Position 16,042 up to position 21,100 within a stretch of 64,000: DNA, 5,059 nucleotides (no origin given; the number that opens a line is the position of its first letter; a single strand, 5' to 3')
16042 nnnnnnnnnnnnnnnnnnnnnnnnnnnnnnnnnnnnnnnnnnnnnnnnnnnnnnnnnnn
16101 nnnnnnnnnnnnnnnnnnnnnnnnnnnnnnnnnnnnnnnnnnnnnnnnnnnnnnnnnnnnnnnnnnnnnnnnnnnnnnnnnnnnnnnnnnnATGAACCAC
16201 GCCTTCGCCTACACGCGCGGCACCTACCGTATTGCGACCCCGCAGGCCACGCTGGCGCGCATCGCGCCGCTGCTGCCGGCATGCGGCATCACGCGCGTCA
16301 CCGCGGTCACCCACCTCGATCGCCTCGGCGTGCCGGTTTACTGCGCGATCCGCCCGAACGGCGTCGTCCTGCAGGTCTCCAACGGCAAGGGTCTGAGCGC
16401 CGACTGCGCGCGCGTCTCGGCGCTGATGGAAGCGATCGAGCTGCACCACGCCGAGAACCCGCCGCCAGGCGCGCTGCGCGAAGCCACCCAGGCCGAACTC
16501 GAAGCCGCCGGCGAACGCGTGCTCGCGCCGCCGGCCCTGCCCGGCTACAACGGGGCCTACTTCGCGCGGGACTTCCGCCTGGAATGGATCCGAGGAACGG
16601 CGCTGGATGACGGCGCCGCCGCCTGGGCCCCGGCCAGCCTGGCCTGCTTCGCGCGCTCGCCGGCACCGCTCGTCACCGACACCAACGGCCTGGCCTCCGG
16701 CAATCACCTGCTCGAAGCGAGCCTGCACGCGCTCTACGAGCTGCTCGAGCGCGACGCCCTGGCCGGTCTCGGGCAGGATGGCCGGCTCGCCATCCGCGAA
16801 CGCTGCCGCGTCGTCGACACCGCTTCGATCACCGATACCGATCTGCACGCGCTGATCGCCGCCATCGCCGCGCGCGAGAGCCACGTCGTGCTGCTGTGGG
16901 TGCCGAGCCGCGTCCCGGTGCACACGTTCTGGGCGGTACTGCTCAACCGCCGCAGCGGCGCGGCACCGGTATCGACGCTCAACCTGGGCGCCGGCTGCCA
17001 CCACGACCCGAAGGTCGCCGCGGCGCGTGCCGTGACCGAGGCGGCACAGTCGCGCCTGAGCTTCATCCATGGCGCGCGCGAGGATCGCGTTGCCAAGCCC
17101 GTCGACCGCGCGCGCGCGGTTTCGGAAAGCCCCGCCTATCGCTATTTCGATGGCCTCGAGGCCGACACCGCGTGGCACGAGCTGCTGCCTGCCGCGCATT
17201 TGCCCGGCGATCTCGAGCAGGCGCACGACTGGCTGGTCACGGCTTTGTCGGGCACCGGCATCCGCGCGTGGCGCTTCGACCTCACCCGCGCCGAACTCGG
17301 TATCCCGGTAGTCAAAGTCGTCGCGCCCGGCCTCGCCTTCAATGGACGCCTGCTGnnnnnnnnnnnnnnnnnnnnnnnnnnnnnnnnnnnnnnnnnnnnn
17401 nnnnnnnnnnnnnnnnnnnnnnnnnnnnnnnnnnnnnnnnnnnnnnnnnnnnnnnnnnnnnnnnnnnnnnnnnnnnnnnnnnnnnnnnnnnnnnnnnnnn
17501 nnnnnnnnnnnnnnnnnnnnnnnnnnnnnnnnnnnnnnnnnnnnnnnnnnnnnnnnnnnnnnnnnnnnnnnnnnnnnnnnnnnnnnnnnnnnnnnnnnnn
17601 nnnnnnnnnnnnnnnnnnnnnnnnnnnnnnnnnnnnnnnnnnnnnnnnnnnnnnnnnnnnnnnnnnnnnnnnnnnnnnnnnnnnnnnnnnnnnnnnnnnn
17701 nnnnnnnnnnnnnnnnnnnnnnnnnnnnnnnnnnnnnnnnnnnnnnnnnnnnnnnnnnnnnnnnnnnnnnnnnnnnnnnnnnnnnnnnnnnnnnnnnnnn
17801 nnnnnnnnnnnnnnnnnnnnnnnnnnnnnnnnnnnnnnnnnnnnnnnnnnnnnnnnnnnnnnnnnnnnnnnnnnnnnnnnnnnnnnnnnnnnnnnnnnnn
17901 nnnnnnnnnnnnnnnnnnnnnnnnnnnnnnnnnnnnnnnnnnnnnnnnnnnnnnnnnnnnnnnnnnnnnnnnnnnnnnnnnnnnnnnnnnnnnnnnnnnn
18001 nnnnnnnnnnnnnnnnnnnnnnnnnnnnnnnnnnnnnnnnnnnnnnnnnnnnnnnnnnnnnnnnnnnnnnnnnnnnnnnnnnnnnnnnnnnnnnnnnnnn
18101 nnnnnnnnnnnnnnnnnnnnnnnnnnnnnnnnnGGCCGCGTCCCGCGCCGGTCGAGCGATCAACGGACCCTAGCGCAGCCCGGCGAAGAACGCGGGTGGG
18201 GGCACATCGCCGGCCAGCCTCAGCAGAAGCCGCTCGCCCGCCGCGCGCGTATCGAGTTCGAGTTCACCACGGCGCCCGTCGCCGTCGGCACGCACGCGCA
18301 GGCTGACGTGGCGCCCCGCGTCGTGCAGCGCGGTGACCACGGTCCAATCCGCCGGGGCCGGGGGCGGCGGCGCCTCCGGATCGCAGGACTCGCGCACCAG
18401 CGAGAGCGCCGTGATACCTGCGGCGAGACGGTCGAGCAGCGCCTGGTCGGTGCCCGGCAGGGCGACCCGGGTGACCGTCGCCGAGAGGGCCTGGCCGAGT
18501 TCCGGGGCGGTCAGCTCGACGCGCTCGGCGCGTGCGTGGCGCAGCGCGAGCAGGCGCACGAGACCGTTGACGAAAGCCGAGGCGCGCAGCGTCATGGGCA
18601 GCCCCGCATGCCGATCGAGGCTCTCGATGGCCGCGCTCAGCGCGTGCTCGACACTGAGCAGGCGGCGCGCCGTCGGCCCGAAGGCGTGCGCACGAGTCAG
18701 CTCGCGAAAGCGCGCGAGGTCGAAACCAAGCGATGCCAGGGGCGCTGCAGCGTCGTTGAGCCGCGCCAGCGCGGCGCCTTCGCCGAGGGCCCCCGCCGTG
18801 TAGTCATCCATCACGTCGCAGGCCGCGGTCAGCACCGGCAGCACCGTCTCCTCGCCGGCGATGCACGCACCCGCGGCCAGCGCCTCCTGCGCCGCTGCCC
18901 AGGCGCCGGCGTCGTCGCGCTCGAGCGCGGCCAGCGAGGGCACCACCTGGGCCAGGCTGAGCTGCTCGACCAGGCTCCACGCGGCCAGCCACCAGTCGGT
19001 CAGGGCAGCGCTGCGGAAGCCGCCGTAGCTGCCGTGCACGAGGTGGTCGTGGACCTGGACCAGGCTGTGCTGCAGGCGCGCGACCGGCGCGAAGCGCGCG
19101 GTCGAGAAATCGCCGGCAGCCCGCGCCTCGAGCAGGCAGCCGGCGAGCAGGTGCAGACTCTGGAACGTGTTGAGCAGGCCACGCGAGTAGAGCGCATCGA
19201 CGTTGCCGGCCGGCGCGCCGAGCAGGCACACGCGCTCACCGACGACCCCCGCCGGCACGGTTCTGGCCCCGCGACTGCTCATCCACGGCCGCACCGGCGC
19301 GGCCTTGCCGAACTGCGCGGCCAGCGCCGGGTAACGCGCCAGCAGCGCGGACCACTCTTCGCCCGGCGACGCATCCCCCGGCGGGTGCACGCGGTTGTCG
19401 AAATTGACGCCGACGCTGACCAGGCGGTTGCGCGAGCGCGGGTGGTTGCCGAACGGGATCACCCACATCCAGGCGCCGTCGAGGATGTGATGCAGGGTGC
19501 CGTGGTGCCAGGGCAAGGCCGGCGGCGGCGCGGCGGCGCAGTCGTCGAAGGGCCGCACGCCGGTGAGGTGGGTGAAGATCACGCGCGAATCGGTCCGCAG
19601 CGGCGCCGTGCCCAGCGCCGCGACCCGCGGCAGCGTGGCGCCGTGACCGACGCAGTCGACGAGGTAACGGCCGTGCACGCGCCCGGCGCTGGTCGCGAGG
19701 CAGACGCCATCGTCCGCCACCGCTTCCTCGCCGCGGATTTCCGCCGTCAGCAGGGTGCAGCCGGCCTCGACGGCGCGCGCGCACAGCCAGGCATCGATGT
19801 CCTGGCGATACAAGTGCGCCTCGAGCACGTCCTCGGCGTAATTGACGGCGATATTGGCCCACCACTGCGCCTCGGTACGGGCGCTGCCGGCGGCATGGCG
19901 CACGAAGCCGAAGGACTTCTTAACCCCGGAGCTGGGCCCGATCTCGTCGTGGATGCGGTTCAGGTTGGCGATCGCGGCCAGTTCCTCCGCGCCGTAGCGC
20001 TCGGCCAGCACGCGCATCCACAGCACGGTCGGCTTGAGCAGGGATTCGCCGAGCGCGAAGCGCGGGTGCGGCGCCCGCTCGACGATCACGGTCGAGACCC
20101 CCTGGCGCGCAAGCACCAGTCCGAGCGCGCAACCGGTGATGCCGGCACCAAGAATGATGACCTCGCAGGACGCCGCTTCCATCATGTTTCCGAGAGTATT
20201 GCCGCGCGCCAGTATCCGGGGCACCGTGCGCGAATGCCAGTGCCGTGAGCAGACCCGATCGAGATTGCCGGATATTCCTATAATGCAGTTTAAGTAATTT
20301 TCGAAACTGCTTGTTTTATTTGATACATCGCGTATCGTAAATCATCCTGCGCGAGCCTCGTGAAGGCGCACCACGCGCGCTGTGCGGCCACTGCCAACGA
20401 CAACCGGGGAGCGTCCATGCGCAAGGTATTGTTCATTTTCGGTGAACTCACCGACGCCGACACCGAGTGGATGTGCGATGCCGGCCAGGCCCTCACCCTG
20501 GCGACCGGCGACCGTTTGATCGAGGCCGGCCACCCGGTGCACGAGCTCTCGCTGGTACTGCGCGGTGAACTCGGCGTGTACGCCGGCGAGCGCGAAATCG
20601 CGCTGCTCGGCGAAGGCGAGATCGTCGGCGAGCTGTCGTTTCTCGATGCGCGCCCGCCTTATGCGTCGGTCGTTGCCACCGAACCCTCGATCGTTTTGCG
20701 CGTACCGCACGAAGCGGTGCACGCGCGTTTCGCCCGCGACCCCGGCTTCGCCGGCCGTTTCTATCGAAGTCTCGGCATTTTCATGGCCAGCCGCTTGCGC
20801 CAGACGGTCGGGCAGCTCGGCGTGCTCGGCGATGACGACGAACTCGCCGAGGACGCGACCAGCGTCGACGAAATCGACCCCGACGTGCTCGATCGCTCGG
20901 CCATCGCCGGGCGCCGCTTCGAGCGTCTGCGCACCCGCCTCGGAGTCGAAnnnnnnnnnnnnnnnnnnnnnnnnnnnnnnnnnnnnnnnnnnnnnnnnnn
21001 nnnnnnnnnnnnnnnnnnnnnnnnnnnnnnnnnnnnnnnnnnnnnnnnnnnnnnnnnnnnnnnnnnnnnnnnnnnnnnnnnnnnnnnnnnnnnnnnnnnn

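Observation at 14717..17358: TfuA-YcaO pair in tfuA-first order, with a ~260-aa Ala-rich C-terminal tail on TfuA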

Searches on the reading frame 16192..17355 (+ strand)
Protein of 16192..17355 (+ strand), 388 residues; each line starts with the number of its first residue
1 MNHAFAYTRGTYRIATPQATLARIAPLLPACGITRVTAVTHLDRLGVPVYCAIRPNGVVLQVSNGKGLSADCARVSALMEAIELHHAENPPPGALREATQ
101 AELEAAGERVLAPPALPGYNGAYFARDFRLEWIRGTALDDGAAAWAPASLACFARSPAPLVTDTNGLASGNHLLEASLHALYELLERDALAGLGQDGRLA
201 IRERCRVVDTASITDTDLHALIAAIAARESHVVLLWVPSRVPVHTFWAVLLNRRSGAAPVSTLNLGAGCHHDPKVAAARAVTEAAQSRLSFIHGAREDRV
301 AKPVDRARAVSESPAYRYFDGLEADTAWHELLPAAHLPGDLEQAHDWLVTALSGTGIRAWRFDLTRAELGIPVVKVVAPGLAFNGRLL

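Call 6: search_protein_families(library=pfam, proteins=[window:16192-17355:+], max_evalue=0.01)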
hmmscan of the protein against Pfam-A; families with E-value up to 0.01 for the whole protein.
window:16192-17355:+ (388 aa): 1 family
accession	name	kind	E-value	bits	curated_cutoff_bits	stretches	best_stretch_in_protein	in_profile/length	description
PF02624.21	YcaO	-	1.8e-65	221.8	25.7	1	64-381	1-324/325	YcaO cyclodehydratase, ATP-ad Mg2+-binding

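Call 7: search_protein_families(library=ncbifam, proteins=[window:16192-17355:+], max_evalue=0.01)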
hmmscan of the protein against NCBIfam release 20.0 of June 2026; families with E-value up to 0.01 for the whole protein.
window:16192-17355:+ (388 aa): 4 families
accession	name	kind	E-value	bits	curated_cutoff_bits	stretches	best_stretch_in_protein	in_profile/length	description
TIGR00702.1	TIGR00702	domain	1.1e-52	179.4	75.65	1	16-381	2-364/377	YcaO-type kinase domain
TIGR03266.1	methan_mark_1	equivalog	4.4e-51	174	365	1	11-381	1-362/376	YcaO-related McrA-glycine thioamidation protein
TIGR03604.1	TOMM_cyclo_SagD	subfamily_domain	1.1e-31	110.1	219.25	1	65-382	1-337/377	thiazole/oxazole-forming peptide maturase, SagD family component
NF040716.1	YcaO_for_S12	equivalog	0.0025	16.3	700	0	164-188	177-201/571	30S ribosomal protein S12 methylthiotransferase accessory factor YcaO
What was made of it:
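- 16192..17358 (+): ycaO, 388 aa, stand-alone TfuA-associated type. TIGR00702 at 179 bits, above its cut-off (calls 6, 7).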

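Call 35: search_solved_structures(query=window:16192-17355:+, max_evalue=0.001, show_alignments=2)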
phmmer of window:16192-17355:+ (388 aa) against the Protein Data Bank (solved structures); distinct sequences matched with E-value up to 0.001: 5.
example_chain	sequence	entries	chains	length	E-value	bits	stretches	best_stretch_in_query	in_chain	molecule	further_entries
6pe3_A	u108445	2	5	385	6.4e-24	88.2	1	7-300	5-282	Uncharacterized protein MJ1094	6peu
4bs9_A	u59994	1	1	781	5e-10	42.5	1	132-386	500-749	TRUD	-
4v1t_A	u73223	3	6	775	1.9e-09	40.6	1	128-382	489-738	LYND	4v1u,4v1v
6ci7_A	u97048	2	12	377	2.4e-07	33.7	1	66-380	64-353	YcaO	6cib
7u58_A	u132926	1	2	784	2.6e-07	33.6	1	162-381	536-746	MusD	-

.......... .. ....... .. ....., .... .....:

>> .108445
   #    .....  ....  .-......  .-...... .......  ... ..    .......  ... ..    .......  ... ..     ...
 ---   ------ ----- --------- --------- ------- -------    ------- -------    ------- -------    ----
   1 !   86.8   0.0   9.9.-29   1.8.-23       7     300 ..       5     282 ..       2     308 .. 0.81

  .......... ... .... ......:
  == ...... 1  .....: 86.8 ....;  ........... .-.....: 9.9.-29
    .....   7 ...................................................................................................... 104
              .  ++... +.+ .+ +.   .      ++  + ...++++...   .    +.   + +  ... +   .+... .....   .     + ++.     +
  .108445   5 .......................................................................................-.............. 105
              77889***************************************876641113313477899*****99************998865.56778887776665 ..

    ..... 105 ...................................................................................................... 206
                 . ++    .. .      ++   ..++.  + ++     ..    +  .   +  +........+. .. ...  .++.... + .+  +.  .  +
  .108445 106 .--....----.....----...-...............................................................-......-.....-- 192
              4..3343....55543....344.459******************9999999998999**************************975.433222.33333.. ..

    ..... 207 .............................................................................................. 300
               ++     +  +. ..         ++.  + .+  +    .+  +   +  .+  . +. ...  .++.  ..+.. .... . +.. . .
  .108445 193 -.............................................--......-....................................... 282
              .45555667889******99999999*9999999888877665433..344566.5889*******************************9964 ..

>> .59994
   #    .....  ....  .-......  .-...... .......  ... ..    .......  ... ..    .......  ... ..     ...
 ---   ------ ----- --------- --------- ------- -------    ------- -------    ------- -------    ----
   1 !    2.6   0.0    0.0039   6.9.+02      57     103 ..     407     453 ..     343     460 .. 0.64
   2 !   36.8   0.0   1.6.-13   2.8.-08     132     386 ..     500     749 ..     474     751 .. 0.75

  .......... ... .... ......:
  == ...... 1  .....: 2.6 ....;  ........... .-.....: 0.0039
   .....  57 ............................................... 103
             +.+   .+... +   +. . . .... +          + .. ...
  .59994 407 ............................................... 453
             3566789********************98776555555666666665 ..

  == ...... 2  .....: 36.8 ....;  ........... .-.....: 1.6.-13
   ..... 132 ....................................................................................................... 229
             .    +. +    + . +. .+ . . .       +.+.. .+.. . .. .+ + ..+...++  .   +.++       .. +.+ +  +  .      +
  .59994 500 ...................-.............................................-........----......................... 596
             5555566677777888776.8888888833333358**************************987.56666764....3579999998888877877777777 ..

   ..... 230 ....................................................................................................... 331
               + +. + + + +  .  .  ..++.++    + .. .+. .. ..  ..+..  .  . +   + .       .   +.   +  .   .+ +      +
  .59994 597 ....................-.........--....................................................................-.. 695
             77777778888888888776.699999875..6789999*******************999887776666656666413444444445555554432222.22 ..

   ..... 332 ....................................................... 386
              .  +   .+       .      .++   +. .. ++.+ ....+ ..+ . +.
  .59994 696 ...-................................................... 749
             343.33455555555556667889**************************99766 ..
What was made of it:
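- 16192..17358 (+): Best PDB relative is MJ1094 (6pe3), E 6.4e-24 (call 35).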

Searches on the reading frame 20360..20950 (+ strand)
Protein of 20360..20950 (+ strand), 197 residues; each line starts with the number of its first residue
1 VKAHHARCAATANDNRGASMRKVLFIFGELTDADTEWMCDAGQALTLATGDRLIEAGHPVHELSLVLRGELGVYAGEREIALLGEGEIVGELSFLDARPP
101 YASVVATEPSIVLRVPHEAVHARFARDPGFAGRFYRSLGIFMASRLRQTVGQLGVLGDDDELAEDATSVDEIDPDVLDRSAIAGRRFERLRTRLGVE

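Call 6: search_protein_families(library=pfam, proteins=[window:20360-20950:+], max_evalue=0.01)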
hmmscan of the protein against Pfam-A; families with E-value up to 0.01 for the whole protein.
window:20360-20950:+ (197 aa): 1 family
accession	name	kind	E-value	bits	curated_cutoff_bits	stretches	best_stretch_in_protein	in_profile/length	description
PF00027.35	cNMP_binding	-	3.2e-14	53.1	27.5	1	46-126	3-88/89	Cyclic nucleotide-binding domain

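Call 7: search_protein_families(library=ncbifam, proteins=[window:20360-20950:+], max_evalue=0.01)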
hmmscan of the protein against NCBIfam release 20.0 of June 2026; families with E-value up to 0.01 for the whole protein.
window:20360-20950:+ (197 aa): 4 families
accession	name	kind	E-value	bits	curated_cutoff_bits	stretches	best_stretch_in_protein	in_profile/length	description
TIGR03896.1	cyc_nuc_ocin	subfamily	9.6e-38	130.3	161.05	1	18-193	137-316/317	bacteriocin-type transport-associated protein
NF058543.1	ActPatMycb56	equivalog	0.0003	19.7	460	1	26-113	3-94/317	acetyltransferase Pat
NF041163.2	encap_f2b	equivalog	0.00041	19.6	400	1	34-131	87-190/450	family 2B encapsulin nanocompartment shell protein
NF008732.0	PRK11753.1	equivalog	0.00091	18.7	266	1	33-155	14-138/214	cAMP-activated global transcriptional regulator CRP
